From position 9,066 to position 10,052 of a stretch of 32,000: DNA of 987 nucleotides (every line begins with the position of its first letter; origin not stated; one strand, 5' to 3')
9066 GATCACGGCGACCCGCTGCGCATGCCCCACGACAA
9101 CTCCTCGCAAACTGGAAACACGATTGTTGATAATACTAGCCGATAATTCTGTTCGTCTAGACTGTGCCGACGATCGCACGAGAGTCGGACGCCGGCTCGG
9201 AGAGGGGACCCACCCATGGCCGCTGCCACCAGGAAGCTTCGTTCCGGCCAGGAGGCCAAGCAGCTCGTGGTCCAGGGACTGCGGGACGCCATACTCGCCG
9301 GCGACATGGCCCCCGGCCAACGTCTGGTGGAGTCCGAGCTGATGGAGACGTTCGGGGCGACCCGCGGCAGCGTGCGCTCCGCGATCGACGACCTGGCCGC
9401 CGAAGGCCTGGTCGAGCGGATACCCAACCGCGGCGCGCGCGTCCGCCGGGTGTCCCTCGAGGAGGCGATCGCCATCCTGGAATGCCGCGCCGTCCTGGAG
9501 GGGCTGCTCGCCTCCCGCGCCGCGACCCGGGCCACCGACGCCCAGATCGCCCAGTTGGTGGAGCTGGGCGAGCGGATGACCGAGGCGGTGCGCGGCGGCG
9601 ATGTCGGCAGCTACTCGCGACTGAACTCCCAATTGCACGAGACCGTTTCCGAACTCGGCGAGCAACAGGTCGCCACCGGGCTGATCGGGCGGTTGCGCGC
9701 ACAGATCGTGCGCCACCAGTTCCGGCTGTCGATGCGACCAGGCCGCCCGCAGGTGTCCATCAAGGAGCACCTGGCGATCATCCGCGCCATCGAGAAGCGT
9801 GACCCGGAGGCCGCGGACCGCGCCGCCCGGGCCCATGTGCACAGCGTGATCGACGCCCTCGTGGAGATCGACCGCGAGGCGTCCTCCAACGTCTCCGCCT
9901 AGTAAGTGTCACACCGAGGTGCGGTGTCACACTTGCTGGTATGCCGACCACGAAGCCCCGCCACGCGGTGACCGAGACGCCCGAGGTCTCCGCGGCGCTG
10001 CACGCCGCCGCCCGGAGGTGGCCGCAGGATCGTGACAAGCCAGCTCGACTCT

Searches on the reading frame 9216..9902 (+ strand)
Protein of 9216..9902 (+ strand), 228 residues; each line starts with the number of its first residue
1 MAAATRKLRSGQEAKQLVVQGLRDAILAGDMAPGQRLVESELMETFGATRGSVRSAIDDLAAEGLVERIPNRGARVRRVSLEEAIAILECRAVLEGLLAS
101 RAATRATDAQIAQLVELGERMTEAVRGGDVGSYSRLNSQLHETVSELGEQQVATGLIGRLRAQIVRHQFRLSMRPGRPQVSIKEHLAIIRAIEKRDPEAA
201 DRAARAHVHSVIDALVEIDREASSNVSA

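Call 7: search_protein_families(library=pfam, proteins=[window:9216-9902:+])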
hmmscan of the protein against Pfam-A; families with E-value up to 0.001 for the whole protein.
window:9216-9902:+ (228 aa): 4 families
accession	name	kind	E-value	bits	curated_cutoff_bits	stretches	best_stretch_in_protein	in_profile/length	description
PF07729.17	FCD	-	1.4e-26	93.8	24.3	1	87-209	2-124/125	FCD domain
PF00392.27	GntR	-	1.7e-16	60.1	27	1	18-76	5-64/64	Bacterial regulatory proteins, gntR family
PF12802.13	MarR_2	-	0.00011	22.8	27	1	40-74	24-58/61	MarR family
PF22168.2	DIP2311-like_C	-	0.00094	19.9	27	0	37-71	20-54/63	Transcriptional regulator DIP2311-like, C-terminal domain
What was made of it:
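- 9216..9902 (+): gntR: GntR/FCD regulator, 228 aa. Pfam GntR 60.1 bits and FCD 93.8 bits (call 7).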

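Call 9: find_encoding_contigs(protein=window:9216-9902:+, flank=10000, max_places=10)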
Protein window:9216-9902:+ (228 aa): 1 contig read that carries it; 1 place shown.
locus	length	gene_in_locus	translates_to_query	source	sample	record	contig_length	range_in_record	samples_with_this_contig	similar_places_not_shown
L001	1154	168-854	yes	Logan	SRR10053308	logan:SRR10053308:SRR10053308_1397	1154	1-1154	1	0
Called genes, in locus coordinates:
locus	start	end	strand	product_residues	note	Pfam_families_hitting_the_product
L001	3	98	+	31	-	?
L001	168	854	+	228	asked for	PF00392:GntR, PF07729:FCD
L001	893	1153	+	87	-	?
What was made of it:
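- Tried and rejected: (7) Looking up the window's own GntR in assemblies gave only a 1.1-kb contig (call 9), so a whole-genome scan of F. oryzae was not possible.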

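Call 11: find_homologous_proteins(query=window:9216-9902:+, max_evalue=1e-20)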
Query window:9216-9902:+ (228 aa): 2712 proteins with E <= 1e-20 among 6469 candidates; the best 120 are listed.
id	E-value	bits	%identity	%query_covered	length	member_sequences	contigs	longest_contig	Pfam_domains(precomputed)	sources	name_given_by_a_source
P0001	7.3e-132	455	100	100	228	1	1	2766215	PF07729.18,PF00392.28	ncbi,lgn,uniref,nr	ncbi:GntR family transcriptional regulator [Flexivirga oryzae]|uniref:DNA-binding GntR family transc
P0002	8.1e-117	406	89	99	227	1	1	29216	PF07729.18,PF00392.28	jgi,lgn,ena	-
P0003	1.8e-100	353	78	97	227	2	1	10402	PF07729.18,PF12802.14,PF00392.28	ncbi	-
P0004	1.8e-99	350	77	97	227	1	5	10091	PF07729.18,PF12802.14,PF00392.28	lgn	-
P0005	2.4e-91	323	72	100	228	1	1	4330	PF07729.18,PF00392.28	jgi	jgi:DNA-binding GntR family transcriptional regulator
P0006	1.8e-90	320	74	97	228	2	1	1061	PF07729.18,PF00392.28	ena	-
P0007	1.0e-87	311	58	89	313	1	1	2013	PF07729.18,PF12802.14,PF00392.28,PF13545.13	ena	-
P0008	2.6e-83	297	67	100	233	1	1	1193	PF07729.18,PF00392.28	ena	-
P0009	2.0e-82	294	67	97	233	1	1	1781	PF07729.18,PF00392.28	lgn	-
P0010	1.1e-81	291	65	97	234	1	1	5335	PF22168.3,PF07729.18,PF00392.28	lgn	-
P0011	1.6e-81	291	70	93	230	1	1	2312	PF07729.18,PF00392.28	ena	-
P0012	3.2e-80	287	65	96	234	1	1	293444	PF07729.18,PF00392.28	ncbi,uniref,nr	ncbi:GntR family transcriptional regulator [Paenarthrobacter sp. TYUT067]|uniref:GntR family transcr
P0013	2.7e-79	284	67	96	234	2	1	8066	PF07729.18,PF00392.28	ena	-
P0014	6.7e-79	282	67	94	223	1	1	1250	PF07729.18,PF00392.28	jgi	jgi:DNA-binding GntR family transcriptional regulator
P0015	9.1e-79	282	64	97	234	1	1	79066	PF07729.18,PF00392.28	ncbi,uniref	ncbi:GntR family transcriptional regulator [Arthrobacter sp. NPDC057009]|uniref:GntR family transcri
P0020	9.3e-77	275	67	91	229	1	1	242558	PF07729.18,PF00392.28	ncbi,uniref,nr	ncbi:GntR family transcriptional regulator [Sinomonas sp. ASV486]|uniref:GntR family transcriptional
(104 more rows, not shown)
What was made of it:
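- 9216..9902 (+): 100% identical to the Flexivirga oryzae protein (call 11).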

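Call 13: find_related_loci(query=A1, collection=genome_contigs, flank=10000)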
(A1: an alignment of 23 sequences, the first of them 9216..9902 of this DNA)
Query A1 (228 aa) in genome_contigs; peptide patterns used: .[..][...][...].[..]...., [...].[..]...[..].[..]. (x = any residue, [..] = any of these).
600 stretches matched a pattern (row limit reached: there are more); 519 encode a relative of the query (tblastn E <= 1e-3); the best 80 are kept; 80 distinct loci.
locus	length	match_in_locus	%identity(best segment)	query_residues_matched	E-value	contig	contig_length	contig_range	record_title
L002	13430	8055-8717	78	1-221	1e-103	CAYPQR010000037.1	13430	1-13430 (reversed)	MAG TPA_asm: uncultured Intrasporangiaceae bacterium isolate SRP187154_co1_152 genome assembly, contig: NODE_6052_length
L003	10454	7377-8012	62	4-215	1e-77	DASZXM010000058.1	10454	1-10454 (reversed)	MAG TPA_asm: Pseudonocardiaceae bacterium isolate SMAG_U6183 k141_288844, whole genome shotgun sequence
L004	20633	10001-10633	62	5-215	2e-77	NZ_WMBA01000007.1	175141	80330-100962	Amycolatopsis pithecellobii strain RM579 NODE_7_length_175141_cov_13.958266, whole genome shotgun sequence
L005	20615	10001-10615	61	10-214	3e-77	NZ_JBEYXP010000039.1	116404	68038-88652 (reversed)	Streptomyces sp. NPDC046862 NPDC046862_73_H12.ctg-0039, whole genome shotgun sequence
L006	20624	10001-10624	61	10-217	5e-77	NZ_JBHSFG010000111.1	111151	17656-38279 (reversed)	Streptomyces xiangluensis strain CGMCC 4.7466 platanus_K_17_124_111, whole genome shotgun sequence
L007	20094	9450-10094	63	9-223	4e-76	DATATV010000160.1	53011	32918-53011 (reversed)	MAG TPA_asm: Pseudonocardiaceae bacterium isolate SMAG_U5555 k141_1301549, whole genome shotgun sequence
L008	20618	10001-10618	60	10-215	5e-75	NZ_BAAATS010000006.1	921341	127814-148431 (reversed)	Streptomyces kunmingensis strain JCM 7473 sequence06, whole genome shotgun sequence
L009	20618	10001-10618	59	10-215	4e-75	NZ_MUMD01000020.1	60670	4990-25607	Streptomyces rochei strain NRRL B-2410 NRRL_B-2410_contig_20, whole genome shotgun sequence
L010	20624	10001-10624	60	10-217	7e-75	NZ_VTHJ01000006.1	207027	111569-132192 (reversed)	Streptomyces tailanensis strain TRM68348 scaffold6, whole genome shotgun sequence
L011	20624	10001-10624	61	10-217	1e-74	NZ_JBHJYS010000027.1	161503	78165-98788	Streptomyces sp. NPDC055955 NPDC055955_390_E6.ctg-0027, whole genome shotgun sequence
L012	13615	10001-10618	60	10-215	3e-74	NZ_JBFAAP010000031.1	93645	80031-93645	Streptomyces sp. NPDC023723 NPDC023723_18_E7.ctg-0031, whole genome shotgun sequence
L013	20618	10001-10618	59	10-215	3e-74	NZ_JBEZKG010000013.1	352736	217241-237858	Streptomyces sp. NPDC048420 NPDC048420_56_H5.ctg-0013, whole genome shotgun sequence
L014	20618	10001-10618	59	10-215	1e-73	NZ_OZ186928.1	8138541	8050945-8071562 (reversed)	Streptomyces sp. enrichment culture isolate SudanB113_2065 chromosome c1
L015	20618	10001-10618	59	10-215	1e-73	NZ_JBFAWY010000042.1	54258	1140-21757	Streptomyces sp. NPDC052020 NPDC052020_152_C2.ctg-0042, whole genome shotgun sequence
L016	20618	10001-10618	60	10-215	1e-73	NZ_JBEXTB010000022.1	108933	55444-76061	Streptomyces sp. NPDC006193 NPDC006193_37_E1.ctg-0022, whole genome shotgun sequence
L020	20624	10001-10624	67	8-215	5e-74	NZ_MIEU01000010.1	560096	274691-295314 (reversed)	Tersicoccus sp. Bi-70 scaffold1_cov1326_read202, whole genome shotgun sequence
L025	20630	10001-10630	61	10-219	4e-73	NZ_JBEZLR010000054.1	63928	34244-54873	Streptomyces sp. NPDC048275 NPDC048275_147_F11.ctg-0054, whole genome shotgun sequence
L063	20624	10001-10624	59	10-217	2e-71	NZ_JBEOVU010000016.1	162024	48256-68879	Streptomyces sp. NPDC002734 NPDC002734_44_B4.ctg-0016, whole genome shotgun sequence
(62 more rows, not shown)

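Call 18: search_protein_families(library=ncbifam, proteins=[window:9216-9902:+], max_evalue=0.00001)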
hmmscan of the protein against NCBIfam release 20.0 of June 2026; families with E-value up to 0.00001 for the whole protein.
window:9216-9902:+ (228 aa): 11 families
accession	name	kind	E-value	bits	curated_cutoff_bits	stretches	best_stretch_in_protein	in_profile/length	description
TIGR03338.1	phnR_burk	equivalog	9.5e-33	113.6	271.5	1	15-210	13-208/212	phosphonate utilization associated transcriptional regulator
NF003011.0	PRK03837.1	subfamily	1.4e-22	80.5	260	2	89-217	109-235/241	transcriptional regulator NanR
NF007001.0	PRK09464.1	equivalog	3.7e-18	66.1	330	1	15-223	12-240/254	pyruvate dehydrogenase complex transcriptional repressor PdhR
NF007741.0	PRK10421.1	equivalog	2.8e-14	53.1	311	1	86-222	100-240/262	transcriptional regulator LldR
NF007442.0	PRK09990.1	equivalog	1.3e-13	51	301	1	16-225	13-245/256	transcriptional regulator GlcC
NF008576.0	PRK11534.1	equivalog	1e-11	45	218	1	21-115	15-109/225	DNA-binding transcriptional regulator CsiR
TIGR02018.2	his_ut_repres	equivalog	5.5e-10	39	220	1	18-85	4-72/226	histidine utilization transcriptional repressor HutC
TIGR02325.1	C_P_lyase_phnF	equivalog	2.3e-08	33.9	156.8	1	12-84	7-80/238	phosphonate metabolism transcriptional regulator PhnF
NF008504.0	PRK11414.1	equivalog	7.6e-08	32.3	225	1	18-200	16-200/221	GntR family transcriptional regulator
TIGR02404.1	trehalos_R_Bsub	equivalog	1.4e-06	28.1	211.95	1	18-76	5-64/233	trehalose operon repressor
NF052282.1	PLP_TF_PdxR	equivalog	5.2e-06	25.8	320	1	18-85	6-74/448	MocR-like pyridoxine biosynthesis transcription factor PdxR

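Call 27: search_solved_structures(query=window:9216-9902:+, max_evalue=1e-8)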
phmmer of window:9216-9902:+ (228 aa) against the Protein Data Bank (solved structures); distinct sequences matched with E-value up to 1e-8: 6.
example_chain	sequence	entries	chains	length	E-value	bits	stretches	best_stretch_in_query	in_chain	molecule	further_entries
3ihu_A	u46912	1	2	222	1.9e-24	90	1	14-217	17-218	Transcriptional regulator, GntR family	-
7xp0_A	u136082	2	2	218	3.8e-22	82.5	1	15-210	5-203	Probable transcriptional regulator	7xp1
7u5q_A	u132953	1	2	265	3.9e-19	72.6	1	16-218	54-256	Transcriptional regulator, GntR family protein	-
6z74_A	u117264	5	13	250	2e-11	47.5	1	19-222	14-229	Transcriptional regulator, GntR family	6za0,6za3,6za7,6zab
6on4_A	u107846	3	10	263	4.2e-10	43.2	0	90-211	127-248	HTH-type transcriptional repressor NanR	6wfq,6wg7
3c7j_A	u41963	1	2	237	8.8e-09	38.9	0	14-217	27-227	Transcriptional regulator, GntR family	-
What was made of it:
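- Closest known: Atu1419 of Agrobacterium fabrum. Different: Only a distant sequence relative (E = 2e-11, call 27).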

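Call 40: find_encoding_contigs(protein=P0002, flank=10000, max_places=3)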
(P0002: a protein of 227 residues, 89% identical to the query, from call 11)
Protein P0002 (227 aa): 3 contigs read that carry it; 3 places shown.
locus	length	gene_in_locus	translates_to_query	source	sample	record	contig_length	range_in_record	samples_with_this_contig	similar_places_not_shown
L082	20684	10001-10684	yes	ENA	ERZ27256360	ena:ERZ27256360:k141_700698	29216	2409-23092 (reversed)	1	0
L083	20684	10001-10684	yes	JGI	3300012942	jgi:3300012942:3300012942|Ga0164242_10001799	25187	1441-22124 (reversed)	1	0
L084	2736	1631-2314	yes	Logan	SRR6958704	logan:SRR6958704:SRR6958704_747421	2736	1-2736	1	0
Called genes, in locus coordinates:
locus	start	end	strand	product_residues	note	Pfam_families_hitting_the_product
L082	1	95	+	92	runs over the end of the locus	-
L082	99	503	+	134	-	PF01850:PIN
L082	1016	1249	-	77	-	PF01402:RHH_1 (weak)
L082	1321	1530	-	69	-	-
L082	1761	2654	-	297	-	PF01680:SOR_SNZ, PF05690:ThiG (weak)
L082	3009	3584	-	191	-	-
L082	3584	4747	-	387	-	PF13439:Glyco_transf_4, PF13579:Glyco_trans_4_4, PF20706:GT4-conflict (weak), PF00534:Glycos_transf_1, PF13692:Glyco_trans_1_4, PF13524:Glyco_trans_1_2 (weak)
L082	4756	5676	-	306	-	PF03279:Lip_A_acyltrans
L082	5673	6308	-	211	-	PF01066:CDP-OH_P_transf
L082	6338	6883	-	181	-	PF04677:CwfJ_C_1 (weak), PF11969:DcpS_C (weak), PF01230:HIT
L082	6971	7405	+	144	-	PF04075:F420H2_quin_red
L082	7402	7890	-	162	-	PF00583:Acetyltransf_1, PF13673:Acetyltransf_10, PF13508:Acetyltransf_7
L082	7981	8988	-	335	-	PF04909:Amidohydro_2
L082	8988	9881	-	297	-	PF03446:NAD_binding_2, PF09130:DUF1932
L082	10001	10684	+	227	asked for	PF00392:GntR, PF07729:FCD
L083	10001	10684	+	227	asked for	PF00392:GntR, PF07729:FCD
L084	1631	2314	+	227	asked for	PF00392:GntR, PF07729:FCD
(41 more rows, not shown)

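Call 41: find_encoding_contigs(protein=P0004, flank=10000, max_places=3)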
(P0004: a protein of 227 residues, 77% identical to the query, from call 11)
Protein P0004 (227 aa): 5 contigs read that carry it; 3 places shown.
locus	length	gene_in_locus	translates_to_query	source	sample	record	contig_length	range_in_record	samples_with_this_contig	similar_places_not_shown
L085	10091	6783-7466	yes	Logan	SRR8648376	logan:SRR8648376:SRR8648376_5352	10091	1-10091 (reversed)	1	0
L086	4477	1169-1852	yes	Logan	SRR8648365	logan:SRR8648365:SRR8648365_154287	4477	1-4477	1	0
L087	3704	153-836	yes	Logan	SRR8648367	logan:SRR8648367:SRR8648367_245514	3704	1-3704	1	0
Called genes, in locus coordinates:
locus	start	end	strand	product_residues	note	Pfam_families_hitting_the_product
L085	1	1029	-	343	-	?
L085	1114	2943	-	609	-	PF07519:Tannase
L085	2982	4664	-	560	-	PF00083:Sugar_tr, PF05977:MFS_3 (weak), PF07690:MFS_1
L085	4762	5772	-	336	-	PF04909:Amidohydro_2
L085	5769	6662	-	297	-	PF03446:NAD_binding_2, PF09130:DUF1932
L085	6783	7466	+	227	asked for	PF00392:GntR, PF12802:MarR_2 (faint), PF07729:FCD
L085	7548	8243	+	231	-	PF03737:RraA-like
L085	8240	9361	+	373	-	PF04303:PrpF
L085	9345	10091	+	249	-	?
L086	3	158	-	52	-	?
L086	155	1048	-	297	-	PF03446:NAD_binding_2, PF09130:DUF1932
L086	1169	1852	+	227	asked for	PF00392:GntR, PF12802:MarR_2 (faint), PF07729:FCD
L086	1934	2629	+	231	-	PF03737:RraA-like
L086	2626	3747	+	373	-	PF04303:PrpF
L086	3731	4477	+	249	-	?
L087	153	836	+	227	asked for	PF00392:GntR, PF12802:MarR_2 (faint), PF07729:FCD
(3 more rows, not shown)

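Call 42: find_encoding_contigs(protein=P0012, flank=10000, max_places=2)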
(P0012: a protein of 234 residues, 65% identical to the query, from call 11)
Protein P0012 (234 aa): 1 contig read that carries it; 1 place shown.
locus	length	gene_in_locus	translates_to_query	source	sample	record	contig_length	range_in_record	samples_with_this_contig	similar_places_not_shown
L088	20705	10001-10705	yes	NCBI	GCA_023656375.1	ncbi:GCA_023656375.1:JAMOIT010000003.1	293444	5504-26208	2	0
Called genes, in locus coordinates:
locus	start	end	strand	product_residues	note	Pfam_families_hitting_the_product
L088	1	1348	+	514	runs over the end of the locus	PF00732:GMC_oxred_N, PF05199:GMC_oxred_C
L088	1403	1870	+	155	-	PF19906:CGDB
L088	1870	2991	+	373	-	PF01261:AP_endonuc_2 (weak)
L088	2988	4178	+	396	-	PF10282:Lactonase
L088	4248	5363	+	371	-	PF01408:GFO_IDH_MocA, PF02894:GFO_IDH_MocA_C, PF22725:GFO_IDH_MocA_C3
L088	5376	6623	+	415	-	PF12840:HTH_20 (faint), PF00480:ROK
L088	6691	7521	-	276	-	PF00528:BPD_transp_1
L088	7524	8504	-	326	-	PF00528:BPD_transp_1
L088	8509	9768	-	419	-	PF01547:SBP_bac_1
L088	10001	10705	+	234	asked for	PF00392:GntR, PF07729:FCD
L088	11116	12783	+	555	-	PF00732:GMC_oxred_N, PF13450:NAD_binding_8 (faint), PF05199:GMC_oxred_C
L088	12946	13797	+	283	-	PF00763:THF_DHG_CYH, PF02882:THF_DHG_CYH_C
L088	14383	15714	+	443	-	PF00083:Sugar_tr, PF07690:MFS_1, PF13347:MFS_2 (weak), PF00083:Sugar_tr, PF07690:MFS_1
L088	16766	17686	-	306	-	PF02311:AraC_binding (weak), PF12833:HTH_18, PF00165:HTH_AraC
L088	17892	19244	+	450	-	PF01547:SBP_bac_1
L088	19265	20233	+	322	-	PF00528:BPD_transp_1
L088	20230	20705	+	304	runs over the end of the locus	PF00528:BPD_transp_1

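Call 43: find_encoding_contigs(protein=P0020, flank=10000, max_places=2)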
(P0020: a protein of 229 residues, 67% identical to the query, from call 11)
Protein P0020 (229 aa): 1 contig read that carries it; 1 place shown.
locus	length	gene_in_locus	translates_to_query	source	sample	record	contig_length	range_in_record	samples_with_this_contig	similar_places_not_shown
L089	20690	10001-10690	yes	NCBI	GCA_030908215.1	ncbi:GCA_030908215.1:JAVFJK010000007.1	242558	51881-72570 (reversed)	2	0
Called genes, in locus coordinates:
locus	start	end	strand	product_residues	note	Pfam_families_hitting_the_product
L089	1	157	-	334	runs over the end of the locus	PF01261:AP_endonuc_2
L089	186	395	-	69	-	-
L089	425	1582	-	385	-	PF01408:GFO_IDH_MocA, PF02894:GFO_IDH_MocA_C, PF22725:GFO_IDH_MocA_C3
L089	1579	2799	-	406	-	PF10282:Lactonase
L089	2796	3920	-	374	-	PF01261:AP_endonuc_2 (weak)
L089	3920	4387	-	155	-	PF19906:CGDB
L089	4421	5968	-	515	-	PF00732:GMC_oxred_N, PF05199:GMC_oxred_C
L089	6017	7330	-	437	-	PF03825:Nuc_H_symport, PF07690:MFS_1 (weak), PF12832:MFS_1_like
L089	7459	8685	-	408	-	PF13412:HTH_24, PF00480:ROK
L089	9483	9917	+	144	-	PF04632:FUSC (weak), PF13515:FUSC_2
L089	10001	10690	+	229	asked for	PF00392:GntR, PF07729:FCD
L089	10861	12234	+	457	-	PF01571:GCV_T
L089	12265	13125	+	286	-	PF02219:MTHFR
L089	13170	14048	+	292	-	PF01842:ACT, PF00551:Formyl_trans_N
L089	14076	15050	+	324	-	PF00903:Glyoxalase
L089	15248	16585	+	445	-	PF07690:MFS_1, PF00083:Sugar_tr, PF07690:MFS_1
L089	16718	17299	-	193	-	PF00239:Resolvase, PF01527:HTH_Tnp_1 (faint), PF02796:HTH_7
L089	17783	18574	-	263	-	PF23441:SDR, PF00106:adh_short, PF01370:Epimerase (faint), PF08659:KR, PF13561:adh_short_C2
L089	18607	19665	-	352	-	PF08240:ADH_N, PF16912:Glu_dehyd_C (weak), PF00107:ADH_zinc_N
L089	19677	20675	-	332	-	PF02653:BPD_transp_2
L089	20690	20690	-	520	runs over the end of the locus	PF00005:ABC_tran, PF13304:AAA_21 (faint), PF00005:ABC_tran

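Call 48: search_protein_families(library=pfam, proteins=[L004:10785-12176:+, L004:12041-13090:+, L004:13120-13995:+, L004:350-1465:+, L005:10671-11519:+, L005:14462-15985:+, L005:15936-16949:+, L005:8903-9868:+, L085:1114-2943:-, L089:10861-12234:+], max_evalue=0.00001)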
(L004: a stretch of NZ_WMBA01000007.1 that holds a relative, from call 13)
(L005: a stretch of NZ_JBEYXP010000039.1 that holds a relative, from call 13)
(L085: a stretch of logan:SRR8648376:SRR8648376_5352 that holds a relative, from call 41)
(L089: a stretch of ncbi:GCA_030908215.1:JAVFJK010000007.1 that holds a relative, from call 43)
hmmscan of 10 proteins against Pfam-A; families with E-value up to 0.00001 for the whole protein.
L004:10785-12176:+ (463 aa): 1 family
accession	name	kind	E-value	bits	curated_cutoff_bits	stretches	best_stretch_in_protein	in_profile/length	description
PF01571.26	GCV_T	-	4.8e-38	131.3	25.6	1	39-259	19-234/255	Aminomethyltransferase folate-binding domain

L004:12041-13090:+ (349 aa): 1 family
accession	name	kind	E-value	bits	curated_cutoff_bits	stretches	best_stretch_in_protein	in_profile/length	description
PF02219.23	MTHFR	-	2.5e-13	50.5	24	1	93-246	42-207/287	Methylenetetrahydrofolate reductase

L004:13120-13995:+ (291 aa): 2 families
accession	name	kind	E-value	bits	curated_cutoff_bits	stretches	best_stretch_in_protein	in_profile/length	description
PF00551.24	Formyl_trans_N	-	1.3e-39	136.3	26.1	1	97-273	1-181/181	Formyl transferase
PF01842.31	ACT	-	1.1e-08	35.1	27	1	14-74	3-63/66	ACT domain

L004:350-1465:+ (371 aa): 3 families
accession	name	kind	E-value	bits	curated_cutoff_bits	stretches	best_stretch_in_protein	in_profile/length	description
PF00107.32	ADH_zinc_N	-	2.6e-24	86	31.8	1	197-325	1-124/129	Zinc-binding dehydrogenase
PF08240.17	ADH_N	-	2.5e-21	76.3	23.5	1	33-157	4-104/104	Alcohol dehydrogenase GroES-like domain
PF16912.11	Glu_dehyd_C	-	3.1e-12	46.9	34.9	1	178-366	23-209/211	Glucose dehydrogenase C-terminus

L005:10671-11519:+ (282 aa): 1 family
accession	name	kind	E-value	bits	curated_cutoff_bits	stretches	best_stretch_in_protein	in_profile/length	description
PF02585.22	PIG-L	-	8.4e-25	88.2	28.2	1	47-174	1-128/129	GlcNAc-PI de-N-acetylase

L005:14462-15985:+ (507 aa): 0 families

L005:15936-16949:+ (337 aa): 0 families

L005:8903-9868:+ (321 aa): 1 family
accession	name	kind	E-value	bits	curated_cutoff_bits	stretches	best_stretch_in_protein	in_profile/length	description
PF00892.27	EamA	-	8.1e-17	62.2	28.2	1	184-313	3-131/135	EamA-like transporter family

L085:1114-2943:- (609 aa): 1 family
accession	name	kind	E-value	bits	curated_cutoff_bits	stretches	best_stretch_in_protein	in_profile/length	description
PF07519.17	Tannase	-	2.8e-102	343.5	29.8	1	112-560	16-488/490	Tannase and feruloyl esterase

L089:10861-12234:+ (457 aa): 1 family
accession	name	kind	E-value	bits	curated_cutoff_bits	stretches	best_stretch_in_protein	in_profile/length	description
PF01571.26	GCV_T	-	1.6e-39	136.1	25.6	1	36-257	19-234/255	Aminomethyltransferase folate-binding domain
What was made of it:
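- On Gallate / OMA lower pathway (GalA-D, LigJKU): Streptomyces clusters carry a PIG-L protein instead (call 48).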

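Call 63: search_protein_families(library=pfam, proteins=[L009:5398-7167:-, L009:7582-8700:+, L009:7231-8601:-, L005:14415-15842:+], max_evalue=0.0001)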
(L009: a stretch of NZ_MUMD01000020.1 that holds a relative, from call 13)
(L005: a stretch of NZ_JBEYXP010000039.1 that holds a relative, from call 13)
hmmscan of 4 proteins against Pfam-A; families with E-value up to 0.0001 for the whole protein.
L009:5398-7167:- (589 aa): 1 family
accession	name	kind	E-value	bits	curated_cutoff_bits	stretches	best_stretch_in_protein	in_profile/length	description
PF20434.5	BD-FAE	-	2.7e-11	43.8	26.8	1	145-261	12-114/215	BD-FAE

L009:7582-8700:+ (372 aa): 0 families

L009:7231-8601:- (456 aa): 0 families

L005:14415-15842:+ (475 aa): 3 families
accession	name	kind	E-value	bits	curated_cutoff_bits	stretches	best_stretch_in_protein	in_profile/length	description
PF07690.21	MFS_1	-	6.3e-47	160.6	33.4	2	56-332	2-255/347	Major Facilitator Superfamily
PF00083.30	Sugar_tr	-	4.5e-24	85.6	22.3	1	94-248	53-213/452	Sugar (and other) transporter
PF06779.20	MFS_4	-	3.6e-07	30.3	26.3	1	63-224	6-167/364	Uncharacterised MFS-type transporter YbfB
